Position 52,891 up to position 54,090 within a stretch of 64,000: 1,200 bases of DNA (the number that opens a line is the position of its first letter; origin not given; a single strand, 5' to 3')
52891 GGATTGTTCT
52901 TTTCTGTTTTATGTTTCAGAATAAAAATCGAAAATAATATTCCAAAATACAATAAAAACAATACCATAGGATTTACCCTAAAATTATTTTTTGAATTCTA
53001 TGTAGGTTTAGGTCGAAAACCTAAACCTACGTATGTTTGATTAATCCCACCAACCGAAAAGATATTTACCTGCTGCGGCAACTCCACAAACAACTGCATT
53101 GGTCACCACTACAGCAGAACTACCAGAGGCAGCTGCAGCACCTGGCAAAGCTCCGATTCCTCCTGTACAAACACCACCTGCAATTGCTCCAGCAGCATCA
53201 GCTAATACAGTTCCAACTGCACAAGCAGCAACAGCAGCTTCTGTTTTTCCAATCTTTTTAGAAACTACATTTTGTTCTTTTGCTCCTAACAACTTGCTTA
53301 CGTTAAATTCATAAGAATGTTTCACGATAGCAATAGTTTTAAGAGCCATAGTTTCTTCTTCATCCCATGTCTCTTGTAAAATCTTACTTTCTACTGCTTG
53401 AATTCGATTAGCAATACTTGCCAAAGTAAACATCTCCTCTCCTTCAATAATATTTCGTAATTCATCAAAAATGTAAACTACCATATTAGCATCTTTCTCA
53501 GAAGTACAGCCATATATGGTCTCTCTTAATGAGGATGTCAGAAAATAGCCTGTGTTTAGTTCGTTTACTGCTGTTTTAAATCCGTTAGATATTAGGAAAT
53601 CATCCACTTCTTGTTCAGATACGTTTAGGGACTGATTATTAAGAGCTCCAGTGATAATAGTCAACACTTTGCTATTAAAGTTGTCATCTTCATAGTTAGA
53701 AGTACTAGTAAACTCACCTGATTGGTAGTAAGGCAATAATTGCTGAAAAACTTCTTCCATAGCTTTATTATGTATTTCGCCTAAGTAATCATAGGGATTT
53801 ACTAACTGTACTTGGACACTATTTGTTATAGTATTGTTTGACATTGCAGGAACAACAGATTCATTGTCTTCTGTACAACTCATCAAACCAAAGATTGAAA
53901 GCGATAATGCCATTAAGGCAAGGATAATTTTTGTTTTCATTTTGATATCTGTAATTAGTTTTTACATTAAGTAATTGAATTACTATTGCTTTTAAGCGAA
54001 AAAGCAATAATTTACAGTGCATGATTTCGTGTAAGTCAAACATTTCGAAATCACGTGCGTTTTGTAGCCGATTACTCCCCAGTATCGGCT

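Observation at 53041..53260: Glycine-zipper, bacteriocin-like C-terminal tail on a lipoprotein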

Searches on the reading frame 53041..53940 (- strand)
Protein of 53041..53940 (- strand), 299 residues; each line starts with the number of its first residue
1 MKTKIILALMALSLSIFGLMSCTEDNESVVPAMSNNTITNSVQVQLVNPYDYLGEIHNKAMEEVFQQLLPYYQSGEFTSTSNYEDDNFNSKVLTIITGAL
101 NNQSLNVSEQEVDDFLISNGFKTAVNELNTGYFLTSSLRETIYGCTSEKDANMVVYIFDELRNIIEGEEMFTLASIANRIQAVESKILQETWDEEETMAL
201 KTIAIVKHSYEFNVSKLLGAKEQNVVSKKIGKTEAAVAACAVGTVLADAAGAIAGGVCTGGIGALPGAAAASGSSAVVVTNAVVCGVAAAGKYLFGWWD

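Call 3: search_protein_families(library=pfam, proteins=[window:53041-53940:-], max_evalue=10)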
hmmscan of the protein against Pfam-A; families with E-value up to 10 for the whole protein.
window:53041-53940:- (299 aa): 3 families
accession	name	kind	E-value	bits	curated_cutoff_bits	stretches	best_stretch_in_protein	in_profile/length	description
PF21724.2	DUF6861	-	0.054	13.4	28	1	225-270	27-72/194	Family of unknown function (DUF6861)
PF13446.11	RPT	-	0.12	12.7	28.2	0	105-127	9-30/59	A repeated domain in UCH-protein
PF20212.3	DUF6572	-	0.88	10.3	27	1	145-230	12-98/106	Family of unknown function (DUF6572)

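Call 4: search_protein_families(library=ncbifam, proteins=[window:53041-53940:-], max_evalue=10)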
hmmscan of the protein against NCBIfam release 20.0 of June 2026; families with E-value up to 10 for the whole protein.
window:53041-53940:- (299 aa): 2 families
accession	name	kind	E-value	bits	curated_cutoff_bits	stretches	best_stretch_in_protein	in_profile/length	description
NF052634.1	Riean_0653_fam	subfamily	0.058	14.3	57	1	1-175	1-159/176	Riean_0653 family protein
NF053689.1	BamJ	equivalog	0.3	11.3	100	1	1-31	1-31/184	BamJ family beta-barrel-assembly machinery protein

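Call 5: find_homologous_proteins(query=window:53041-53940:-, max_evalue=0.001)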
Query window:53041-53940:- (299 aa): 2 proteins with E <= 0.001 among 8000 candidates.
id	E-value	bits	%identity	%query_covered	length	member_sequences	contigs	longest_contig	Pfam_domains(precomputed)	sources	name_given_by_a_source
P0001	1.6e-188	643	100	100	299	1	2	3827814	-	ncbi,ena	-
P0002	2.8e-11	62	30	87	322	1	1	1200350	-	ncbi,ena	-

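Call 8: find_encoding_contigs(protein=P0002, flank=10000, max_places=4)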
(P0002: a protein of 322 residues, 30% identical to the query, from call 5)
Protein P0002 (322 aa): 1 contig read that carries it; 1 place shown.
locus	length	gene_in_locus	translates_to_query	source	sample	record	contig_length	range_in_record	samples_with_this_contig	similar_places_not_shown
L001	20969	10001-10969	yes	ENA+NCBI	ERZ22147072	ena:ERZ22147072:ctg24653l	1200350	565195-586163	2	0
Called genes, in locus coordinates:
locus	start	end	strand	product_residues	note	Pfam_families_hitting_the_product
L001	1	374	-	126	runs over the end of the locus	PF01245:Ribosomal_L19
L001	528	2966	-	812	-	PF18939:DUF5686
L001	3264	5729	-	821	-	-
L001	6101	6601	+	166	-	PF01467:CTP_transf_like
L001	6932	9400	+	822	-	PF09586:YfhO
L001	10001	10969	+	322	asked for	-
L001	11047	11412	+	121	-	-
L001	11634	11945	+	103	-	-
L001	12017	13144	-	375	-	PF04055:Radical_SAM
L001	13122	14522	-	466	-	PF04055:Radical_SAM, PF06968:BATS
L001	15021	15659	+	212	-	PF00160:Pro_isomerase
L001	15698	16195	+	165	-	PF00160:Pro_isomerase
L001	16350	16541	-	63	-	-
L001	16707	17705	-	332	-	PF02518:HATPase_c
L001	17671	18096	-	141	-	PF00072:Response_reg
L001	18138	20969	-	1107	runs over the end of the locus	PF01590:GAF (weak), PF00989:PAS, PF13426:PAS_9, PF00989:PAS, PF13188:PAS_8, PF00512:HisKA, PF02518:HATPase_c, PF00072:Response_reg, +4 more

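Call 14: find_related_loci(query=A1, collection=genome_contigs, flank=6000)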
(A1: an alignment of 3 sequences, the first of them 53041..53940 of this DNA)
Query A1 (299 aa) in genome_contigs; peptide patterns used: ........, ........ (x = any residue, [..] = any of these).
224 stretches matched a pattern; 3 encode a relative of the query (tblastn E <= 1e-3); 3 distinct loci.
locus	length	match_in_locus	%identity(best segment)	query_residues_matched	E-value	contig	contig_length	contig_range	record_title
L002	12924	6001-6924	30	1-288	1e-29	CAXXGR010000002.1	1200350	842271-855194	MAG: Candidatus Kapaibacterium sp. isolate e0203437-6bf0-458e-9b39-a3b2dce24231 genome assembly, contig: contig_2, whole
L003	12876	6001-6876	30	1-261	1e-18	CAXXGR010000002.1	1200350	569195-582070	MAG: Candidatus Kapaibacterium sp. isolate e0203437-6bf0-458e-9b39-a3b2dce24231 genome assembly, contig: contig_2, whole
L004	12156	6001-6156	52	1-45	8e-10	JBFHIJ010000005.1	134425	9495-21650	MAG: Chlorobiota bacterium isolate Mix_sand07.2021.05.G.35 k141_1621268_length_134425_cov_12.9997, whole genome shotgun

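Call 25: search_protein_representatives(protein=window:53041-53940:-)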
Query: 299 residues. Proteins with E-value up to 0.001 (for the whole library): 48; up to 1e-10: 7; up to 1e-30: 1. The best 48 are listed.
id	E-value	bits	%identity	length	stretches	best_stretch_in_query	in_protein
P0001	5.1e-189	642.8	100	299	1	1-299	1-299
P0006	2.3e-23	99.6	32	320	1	1-277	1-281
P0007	2.6e-15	73.3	33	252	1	64-298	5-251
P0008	1.3e-13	67.7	28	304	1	4-270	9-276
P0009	2.0e-13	67.0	26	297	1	4-285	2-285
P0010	7.8e-12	61.8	34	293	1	7-288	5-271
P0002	9.0e-12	61.6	47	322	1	1-109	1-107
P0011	2.1e-10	57.2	27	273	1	13-299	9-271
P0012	2.2e-10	57.1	28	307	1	7-281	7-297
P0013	8.0e-10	55.2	26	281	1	9-298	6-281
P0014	2.0e-09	54.0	25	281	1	8-299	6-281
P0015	2.7e-09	53.5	25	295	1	5-274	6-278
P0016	4.2e-09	52.9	33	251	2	175-279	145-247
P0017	6.9e-09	52.2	25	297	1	14-281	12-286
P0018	8.5e-09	51.9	27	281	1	7-278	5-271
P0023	7.5e-07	45.5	26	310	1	1-292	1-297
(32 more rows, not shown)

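Call 29: find_encoding_contigs(protein=P0008, flank=5000, max_places=3)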
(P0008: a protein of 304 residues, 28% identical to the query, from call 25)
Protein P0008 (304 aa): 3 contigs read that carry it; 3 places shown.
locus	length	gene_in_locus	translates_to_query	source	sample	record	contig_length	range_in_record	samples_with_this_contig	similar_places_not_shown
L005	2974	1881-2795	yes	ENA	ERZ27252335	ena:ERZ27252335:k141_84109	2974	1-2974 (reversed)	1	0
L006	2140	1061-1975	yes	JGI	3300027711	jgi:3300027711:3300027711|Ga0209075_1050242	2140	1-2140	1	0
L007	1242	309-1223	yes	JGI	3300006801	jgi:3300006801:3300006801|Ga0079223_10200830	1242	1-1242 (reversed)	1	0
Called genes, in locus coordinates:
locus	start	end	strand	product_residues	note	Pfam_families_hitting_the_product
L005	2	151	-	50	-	?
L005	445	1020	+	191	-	-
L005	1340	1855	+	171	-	-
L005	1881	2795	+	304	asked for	-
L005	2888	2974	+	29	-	?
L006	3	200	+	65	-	?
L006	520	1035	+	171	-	-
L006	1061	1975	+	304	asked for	-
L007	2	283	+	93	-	?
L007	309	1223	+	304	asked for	-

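Call 30: find_encoding_contigs(protein=P0009, flank=5000, max_places=3)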
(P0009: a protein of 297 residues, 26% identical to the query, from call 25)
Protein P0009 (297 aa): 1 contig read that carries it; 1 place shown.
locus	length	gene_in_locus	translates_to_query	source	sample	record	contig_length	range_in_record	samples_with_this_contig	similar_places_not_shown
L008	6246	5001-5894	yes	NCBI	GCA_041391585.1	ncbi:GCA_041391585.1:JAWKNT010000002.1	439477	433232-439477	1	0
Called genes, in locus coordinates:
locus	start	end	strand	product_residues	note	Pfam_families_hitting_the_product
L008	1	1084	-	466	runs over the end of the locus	PF02321:OEP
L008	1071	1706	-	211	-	PF00440:TetR_N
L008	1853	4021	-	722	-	PF00092:VWA (faint)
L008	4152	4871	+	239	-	PF00970:FAD_binding_6, PF00175:NAD_binding_1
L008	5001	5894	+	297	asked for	-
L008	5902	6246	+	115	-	?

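Call 31: find_encoding_contigs(protein=P0011, flank=5000, max_places=3)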
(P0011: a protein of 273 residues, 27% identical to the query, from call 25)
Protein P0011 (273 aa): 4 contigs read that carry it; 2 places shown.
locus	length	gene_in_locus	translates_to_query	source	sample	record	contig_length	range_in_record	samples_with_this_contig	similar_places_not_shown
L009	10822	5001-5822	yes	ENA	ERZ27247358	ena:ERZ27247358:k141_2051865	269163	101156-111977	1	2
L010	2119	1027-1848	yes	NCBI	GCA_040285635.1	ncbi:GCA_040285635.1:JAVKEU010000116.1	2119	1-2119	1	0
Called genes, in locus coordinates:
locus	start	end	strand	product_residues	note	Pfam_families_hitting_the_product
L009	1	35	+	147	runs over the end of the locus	PF00436:SSB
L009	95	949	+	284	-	PF02588:YitT_membrane, PF10035:DUF2179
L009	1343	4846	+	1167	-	PF08471:Ribonuc_red_2_N, PF02867:Ribonuc_red_lgC, PF12637:TSCPD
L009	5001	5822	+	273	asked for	-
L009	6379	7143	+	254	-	-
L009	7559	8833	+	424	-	PF00574:CLP_protease (weak), PF25145:NfeD1b_N, PF24961:NfeD_membrane, PF01957:NfeD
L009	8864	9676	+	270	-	PF01145:Band_7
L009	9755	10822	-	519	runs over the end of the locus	PF02142:MGS, PF01808:AICARFT_IMPCHas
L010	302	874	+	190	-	PF12637:TSCPD (weak)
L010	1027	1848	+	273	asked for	-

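Call 36: search_protein_families(library=pfam, alignment_id=A3, max_evalue=0.1)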
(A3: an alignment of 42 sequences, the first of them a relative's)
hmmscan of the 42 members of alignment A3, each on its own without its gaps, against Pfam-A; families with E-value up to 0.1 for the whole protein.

A. member 1, P0001 (299 aa): 1 family
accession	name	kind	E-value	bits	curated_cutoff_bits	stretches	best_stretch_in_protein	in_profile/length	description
PF21724.2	DUF6861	-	0.054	13.4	28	1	225-270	27-72/194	Family of unknown function (DUF6861)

B. families by the number of members that match (of 42 scanned): 23 families
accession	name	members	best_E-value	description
PF21724.2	DUF6861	7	0.00057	Family of unknown function (DUF6861)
PF13488.11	Gly-zipper_Omp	2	0.00041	Glycine zipper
PF13436.11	Gly-zipper_OmpA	2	0.00065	Glycine-zipper domain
PF06897.17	DUF1269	2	0.045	Protein of unknown function (DUF1269)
PF05818.17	TraT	1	0.00099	Enterobacterial TraT complement resistance protein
PF13441.11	Gly-zipper_YMGG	1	0.0022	YMGG-like Gly-zipper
PF20101.4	DUF6491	1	0.0029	Family of unknown function (DUF6491)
PF05062.17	RICH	1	0.0038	RICH domain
PF08240.17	ADH_N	1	0.0048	Alcohol dehydrogenase GroES-like domain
PF18141.7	UPF1_1B_dom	1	0.0068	RNA helicase UPF1, 1B domain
PF19061.5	DUF5757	1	0.0074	Family of unknown function (DUF5757)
PF05603.17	Hikeshi-like_N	1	0.008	Hikeshi-like, N-terminal domain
PF17667.7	Pkinase_fungal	1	0.013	Fungal protein kinase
PF21871.1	Gp6_C-III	1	0.022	Baseplate structural protein gp6, C-terminal domain III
PF24557.2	DExH14_plug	1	0.037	DExH14 plug domain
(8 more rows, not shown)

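Call 37: search_protein_families(library=ncbifam, alignment_id=A3, max_evalue=0.1)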
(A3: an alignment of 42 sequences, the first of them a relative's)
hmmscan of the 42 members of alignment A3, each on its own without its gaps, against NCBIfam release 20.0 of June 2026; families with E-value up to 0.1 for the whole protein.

A. member 1, P0001 (299 aa): 1 family
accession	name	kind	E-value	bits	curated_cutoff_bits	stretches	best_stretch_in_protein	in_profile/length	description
NF052634.1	Riean_0653_fam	subfamily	0.058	14.3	57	1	1-175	1-159/176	Riean_0653 family protein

B. families by the number of members that match (of 42 scanned): 25 families
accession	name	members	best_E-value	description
NF050142.1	PG1828_fam_lipo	3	0.005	PG1828 family lipoprotein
TIGR03789.1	pdsO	3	0.054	sortase-associated OmpA-like protein PdsO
NF008437.0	PRK11280.1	2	0.00093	hypothetical protein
NF052634.1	Riean_0653_fam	2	0.015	Riean_0653 family protein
NF053689.1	BamJ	2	0.046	BamJ family beta-barrel-assembly machinery protein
NF053611.1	YiaD_Gzip_OmpA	1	0.00075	YiaD family glycine zipper/OmpA-like lipoprotein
NF035925.1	Geo26A_fam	1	0.00077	geobacillin-26 family protein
NF041428.1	TrsH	1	0.0031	TrsH/TraH family protein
TIGR02124.1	hypE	1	0.0037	hydrogenase expression/formation protein HypE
TIGR04359.1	TrbK_RP4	1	0.0065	entry exclusion lipoprotein TrbK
TIGR00262.1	trpA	1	0.014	tryptophan synthase subunit alpha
NF051488.1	bifunc_PcaDC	1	0.023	bifunctional 3-oxoadipate enol-lactonase/4-carboxymuconolactone decarboxylase PcaDC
NF010364.0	PRK13792.1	1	0.034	lysozyme inhibitor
NF053524.1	thylo_ssl2009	1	0.034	ssl2009 family thylakoid membrane protein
NF004871.0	PRK06228.1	1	0.035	F0F1 ATP synthase subunit epsilon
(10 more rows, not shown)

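Call 45: find_related_loci(query=A5, collection=metagenome_contigs, flank=4000)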
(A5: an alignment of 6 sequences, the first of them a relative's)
Query A5 (320 aa) in metagenome_contigs; peptide patterns used: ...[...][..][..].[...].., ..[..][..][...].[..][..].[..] (x = any residue, [..] = any of these).
183 stretches matched a pattern; 17 encode a relative of the query (tblastn E <= 1e-3); 17 distinct loci.
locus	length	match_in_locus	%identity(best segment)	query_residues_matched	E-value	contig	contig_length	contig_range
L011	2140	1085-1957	35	4-313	5e-50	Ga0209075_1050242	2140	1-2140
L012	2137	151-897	35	51-317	4e-49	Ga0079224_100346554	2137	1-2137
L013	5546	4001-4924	33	6-317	1e-45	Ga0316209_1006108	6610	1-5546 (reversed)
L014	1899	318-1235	35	2-318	5e-46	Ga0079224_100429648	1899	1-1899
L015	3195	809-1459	38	11-225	3e-44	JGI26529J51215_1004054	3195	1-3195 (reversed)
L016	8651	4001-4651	38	11-225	4e-44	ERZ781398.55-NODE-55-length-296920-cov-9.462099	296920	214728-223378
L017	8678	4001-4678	35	7-229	2e-41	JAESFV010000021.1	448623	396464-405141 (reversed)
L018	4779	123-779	36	81-317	2e-41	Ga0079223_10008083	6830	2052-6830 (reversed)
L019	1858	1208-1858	37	4-218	7e-41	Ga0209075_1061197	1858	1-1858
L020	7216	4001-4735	34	4-258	8e-40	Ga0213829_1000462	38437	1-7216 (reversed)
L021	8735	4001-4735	34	4-258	8e-40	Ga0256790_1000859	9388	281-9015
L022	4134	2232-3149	36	1-317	1e-39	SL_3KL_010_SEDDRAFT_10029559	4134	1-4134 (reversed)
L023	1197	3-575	39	85-293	5e-40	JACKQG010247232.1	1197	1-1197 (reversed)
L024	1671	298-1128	37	44-314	3e-35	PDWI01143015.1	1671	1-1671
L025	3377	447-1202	34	47-317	3e-33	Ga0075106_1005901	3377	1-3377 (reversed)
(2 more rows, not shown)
